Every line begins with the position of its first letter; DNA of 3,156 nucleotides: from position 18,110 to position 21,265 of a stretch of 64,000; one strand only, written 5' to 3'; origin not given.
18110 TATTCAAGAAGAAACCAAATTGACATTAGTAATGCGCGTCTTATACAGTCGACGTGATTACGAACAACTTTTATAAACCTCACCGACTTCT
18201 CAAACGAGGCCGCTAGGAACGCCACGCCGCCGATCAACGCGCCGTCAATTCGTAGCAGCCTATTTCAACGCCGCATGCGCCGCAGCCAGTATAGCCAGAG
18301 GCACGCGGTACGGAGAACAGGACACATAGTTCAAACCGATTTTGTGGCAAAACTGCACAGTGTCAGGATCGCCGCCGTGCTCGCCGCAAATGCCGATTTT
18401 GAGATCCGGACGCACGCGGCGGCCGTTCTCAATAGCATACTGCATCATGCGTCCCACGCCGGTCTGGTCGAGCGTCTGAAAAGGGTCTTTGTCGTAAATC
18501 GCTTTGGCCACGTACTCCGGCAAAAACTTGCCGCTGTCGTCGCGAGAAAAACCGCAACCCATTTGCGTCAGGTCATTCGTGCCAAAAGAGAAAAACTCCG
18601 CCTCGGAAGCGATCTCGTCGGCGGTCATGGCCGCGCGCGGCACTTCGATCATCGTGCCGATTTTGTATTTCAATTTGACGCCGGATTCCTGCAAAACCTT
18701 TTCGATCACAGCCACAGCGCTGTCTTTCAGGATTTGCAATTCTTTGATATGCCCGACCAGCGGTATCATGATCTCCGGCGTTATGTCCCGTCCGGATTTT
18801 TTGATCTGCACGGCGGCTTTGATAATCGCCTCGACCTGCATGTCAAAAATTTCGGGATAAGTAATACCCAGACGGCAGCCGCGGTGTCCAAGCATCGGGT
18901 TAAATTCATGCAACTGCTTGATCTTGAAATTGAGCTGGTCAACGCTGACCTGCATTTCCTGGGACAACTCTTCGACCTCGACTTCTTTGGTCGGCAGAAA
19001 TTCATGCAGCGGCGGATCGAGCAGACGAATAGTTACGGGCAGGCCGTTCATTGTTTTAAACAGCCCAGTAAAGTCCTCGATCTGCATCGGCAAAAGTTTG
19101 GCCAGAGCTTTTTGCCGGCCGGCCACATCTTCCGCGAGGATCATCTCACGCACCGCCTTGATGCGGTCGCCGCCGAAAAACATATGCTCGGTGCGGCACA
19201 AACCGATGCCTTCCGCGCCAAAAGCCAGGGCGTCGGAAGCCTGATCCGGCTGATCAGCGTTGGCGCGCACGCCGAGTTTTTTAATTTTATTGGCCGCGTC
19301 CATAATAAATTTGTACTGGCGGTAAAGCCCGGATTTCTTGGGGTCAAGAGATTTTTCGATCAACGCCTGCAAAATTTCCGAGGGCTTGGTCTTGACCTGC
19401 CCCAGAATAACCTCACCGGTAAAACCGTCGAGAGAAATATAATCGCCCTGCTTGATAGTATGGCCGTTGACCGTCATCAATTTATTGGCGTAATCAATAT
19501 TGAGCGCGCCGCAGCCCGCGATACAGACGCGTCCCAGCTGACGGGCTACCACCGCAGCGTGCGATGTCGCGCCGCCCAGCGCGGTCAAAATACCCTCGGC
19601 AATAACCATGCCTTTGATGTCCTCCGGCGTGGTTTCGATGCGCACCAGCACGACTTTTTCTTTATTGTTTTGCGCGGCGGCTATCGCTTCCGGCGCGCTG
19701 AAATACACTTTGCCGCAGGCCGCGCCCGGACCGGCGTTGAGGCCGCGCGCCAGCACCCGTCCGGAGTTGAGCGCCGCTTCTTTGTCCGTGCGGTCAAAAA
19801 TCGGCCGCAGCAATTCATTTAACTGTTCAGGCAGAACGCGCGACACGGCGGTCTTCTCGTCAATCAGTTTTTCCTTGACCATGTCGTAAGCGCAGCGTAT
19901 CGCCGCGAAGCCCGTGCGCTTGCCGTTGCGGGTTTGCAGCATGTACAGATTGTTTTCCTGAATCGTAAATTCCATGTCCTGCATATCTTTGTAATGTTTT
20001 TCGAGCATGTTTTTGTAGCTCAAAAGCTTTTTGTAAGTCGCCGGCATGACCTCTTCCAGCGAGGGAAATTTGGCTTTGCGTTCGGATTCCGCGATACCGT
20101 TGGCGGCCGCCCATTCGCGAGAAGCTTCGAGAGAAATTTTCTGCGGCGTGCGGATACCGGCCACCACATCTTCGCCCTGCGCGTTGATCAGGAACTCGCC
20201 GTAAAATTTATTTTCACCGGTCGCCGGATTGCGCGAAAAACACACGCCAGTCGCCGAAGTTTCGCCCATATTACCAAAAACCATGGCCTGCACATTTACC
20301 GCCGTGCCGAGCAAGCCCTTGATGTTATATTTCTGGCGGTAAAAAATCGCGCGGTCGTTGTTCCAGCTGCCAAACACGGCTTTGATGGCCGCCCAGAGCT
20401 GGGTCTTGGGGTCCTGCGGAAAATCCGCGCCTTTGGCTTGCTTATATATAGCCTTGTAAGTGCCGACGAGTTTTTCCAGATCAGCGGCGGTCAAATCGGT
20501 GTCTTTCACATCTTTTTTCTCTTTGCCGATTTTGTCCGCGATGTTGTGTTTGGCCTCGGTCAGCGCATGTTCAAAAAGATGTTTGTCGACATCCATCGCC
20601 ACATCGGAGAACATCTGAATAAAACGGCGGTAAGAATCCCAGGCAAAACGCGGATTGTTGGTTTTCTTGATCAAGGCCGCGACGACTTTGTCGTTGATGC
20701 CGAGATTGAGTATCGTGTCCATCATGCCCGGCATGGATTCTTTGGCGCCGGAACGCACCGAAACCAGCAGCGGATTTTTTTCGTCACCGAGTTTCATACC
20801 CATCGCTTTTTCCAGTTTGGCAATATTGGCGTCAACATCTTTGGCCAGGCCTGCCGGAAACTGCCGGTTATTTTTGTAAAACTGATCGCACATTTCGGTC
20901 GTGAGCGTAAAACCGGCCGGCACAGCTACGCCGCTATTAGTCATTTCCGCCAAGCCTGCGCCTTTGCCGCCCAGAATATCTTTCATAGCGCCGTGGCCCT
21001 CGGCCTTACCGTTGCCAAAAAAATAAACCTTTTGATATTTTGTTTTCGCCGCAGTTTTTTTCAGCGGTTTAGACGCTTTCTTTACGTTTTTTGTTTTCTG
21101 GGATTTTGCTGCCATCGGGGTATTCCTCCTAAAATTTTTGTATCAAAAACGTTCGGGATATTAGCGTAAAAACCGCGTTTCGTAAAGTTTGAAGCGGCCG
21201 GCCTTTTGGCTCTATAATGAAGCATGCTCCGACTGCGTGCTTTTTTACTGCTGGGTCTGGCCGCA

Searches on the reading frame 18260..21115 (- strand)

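Call 63: search_protein_families(library=pfam, proteins=[window:18260-21115:-], max_evalue=0.001)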
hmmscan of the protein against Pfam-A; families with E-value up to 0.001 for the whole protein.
window:18260-21115:- (951 aa): 3 families
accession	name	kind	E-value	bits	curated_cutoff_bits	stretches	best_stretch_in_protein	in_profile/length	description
PF02896.24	PEP-utilizers_C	-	9.5e-81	271.6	22.8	1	604-947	10-290/293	PEP-utilising enzyme, PEP-binding domain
PF01326.24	PPDK_N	-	1.8e-63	215.2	27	1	46-414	2-325/328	Pyruvate phosphate dikinase, AMP/ATP-binding domain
PF00391.29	PEP-utilizers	-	2.5e-20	72.3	23.1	1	485-567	2-72/72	PEP-utilising enzyme, mobile domain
